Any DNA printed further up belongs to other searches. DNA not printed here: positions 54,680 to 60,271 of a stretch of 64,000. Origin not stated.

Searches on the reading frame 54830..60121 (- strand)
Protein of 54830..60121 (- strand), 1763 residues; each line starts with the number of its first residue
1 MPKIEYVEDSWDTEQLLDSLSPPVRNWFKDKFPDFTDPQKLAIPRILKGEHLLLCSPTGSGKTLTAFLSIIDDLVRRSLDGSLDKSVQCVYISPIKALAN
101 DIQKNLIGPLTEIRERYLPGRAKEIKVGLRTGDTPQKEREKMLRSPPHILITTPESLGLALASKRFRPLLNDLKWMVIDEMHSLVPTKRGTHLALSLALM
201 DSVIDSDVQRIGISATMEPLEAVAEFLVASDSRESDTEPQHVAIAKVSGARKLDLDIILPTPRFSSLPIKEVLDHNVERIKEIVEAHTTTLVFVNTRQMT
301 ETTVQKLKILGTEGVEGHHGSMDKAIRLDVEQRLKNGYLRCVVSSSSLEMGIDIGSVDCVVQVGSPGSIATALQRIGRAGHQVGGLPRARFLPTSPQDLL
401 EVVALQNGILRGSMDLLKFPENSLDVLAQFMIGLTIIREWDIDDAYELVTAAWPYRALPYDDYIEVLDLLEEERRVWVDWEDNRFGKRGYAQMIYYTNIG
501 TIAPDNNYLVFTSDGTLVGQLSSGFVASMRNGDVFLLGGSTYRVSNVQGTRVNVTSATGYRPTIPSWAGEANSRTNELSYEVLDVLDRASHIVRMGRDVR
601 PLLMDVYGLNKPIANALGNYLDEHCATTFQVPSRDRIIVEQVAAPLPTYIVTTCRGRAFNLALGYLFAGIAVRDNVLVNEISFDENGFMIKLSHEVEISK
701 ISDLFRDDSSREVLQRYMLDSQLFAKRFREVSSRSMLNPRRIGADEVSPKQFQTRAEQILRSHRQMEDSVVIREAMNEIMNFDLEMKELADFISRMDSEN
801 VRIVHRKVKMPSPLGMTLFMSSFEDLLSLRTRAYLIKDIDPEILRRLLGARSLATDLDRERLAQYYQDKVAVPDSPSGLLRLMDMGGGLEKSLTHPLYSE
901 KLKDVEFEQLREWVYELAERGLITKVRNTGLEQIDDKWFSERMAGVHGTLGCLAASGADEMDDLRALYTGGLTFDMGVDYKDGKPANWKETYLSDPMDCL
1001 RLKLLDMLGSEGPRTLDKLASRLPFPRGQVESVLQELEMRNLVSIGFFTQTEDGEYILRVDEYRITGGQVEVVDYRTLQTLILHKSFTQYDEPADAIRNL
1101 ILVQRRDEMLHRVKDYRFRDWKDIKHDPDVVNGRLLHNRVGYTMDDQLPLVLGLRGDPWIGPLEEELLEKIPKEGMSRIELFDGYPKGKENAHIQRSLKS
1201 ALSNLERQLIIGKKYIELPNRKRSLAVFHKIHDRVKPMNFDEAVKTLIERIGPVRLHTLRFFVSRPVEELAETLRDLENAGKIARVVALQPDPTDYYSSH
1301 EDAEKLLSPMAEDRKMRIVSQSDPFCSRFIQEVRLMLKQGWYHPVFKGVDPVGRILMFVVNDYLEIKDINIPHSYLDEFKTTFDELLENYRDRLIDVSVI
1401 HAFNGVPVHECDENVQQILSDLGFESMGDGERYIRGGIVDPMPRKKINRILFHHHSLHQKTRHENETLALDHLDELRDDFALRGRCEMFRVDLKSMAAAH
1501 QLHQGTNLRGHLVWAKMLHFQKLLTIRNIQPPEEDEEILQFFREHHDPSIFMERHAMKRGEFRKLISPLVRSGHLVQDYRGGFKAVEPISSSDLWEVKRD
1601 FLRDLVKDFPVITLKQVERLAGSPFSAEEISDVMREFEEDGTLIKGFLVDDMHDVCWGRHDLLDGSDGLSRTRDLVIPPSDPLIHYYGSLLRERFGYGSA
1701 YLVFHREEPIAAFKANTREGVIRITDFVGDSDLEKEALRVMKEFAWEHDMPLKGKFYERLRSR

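Call 18: search_protein_families(library=pfam, proteins=[window:54830-60121:-])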
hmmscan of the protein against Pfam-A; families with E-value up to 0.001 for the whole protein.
window:54830-60121:- (1763 aa): 6 families
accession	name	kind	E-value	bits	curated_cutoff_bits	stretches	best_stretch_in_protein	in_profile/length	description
PF08494.16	DEAD_assoc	-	1.5e-31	110.1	23.5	1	631-815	1-191/191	DEAD/H associated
PF00270.35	DEAD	-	2e-31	109.4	26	1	36-218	1-161/167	DEAD/DEAH box helicase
PF19306.5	WH_Lhr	-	5.6e-27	94.6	27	1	409-560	3-164/168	Large helicase-related protein, winged helix domain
PF00271.37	Helicase_C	-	8.9e-20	71.4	23.5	1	278-380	4-107/110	Helicase conserved C-terminal domain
PF04851.21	ResIII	-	6.4e-07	29.9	22.5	1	36-218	5-163/164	Type III restriction enzyme, res subunit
PF17782.7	DprA_WH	-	0.00035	21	22.9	0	1000-1043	13-55/61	DprA winged helix domain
